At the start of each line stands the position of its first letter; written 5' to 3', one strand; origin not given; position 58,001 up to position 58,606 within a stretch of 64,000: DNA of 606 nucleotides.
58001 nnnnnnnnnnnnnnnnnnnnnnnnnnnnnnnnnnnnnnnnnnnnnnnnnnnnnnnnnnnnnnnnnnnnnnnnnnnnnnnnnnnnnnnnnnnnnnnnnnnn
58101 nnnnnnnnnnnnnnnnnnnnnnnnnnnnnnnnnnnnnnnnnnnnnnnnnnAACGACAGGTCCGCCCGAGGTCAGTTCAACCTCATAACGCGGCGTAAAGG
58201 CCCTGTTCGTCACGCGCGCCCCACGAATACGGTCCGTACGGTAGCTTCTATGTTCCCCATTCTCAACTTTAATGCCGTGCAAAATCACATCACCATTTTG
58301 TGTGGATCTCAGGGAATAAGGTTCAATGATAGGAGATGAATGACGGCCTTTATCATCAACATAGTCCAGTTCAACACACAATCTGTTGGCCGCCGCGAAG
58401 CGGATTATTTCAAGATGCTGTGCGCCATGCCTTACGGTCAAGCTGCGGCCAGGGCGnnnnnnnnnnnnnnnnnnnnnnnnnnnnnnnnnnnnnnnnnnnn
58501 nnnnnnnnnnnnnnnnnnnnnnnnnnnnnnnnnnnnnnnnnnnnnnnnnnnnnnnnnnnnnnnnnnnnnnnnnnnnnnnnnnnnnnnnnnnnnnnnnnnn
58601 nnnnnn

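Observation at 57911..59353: AbiEii toxin with a C-terminal WYL-like sensor domain and a zinc ribbon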

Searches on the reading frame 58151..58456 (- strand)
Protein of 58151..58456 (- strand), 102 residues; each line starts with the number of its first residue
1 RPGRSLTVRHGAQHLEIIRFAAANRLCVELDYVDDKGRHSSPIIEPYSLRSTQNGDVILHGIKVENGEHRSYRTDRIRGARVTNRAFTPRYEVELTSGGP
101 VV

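Call 30: search_solved_structures(query=window:58151-58456:-, max_evalue=10, show_alignments=4)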
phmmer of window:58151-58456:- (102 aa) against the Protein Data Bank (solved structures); distinct sequences matched with E-value up to 10: 0.
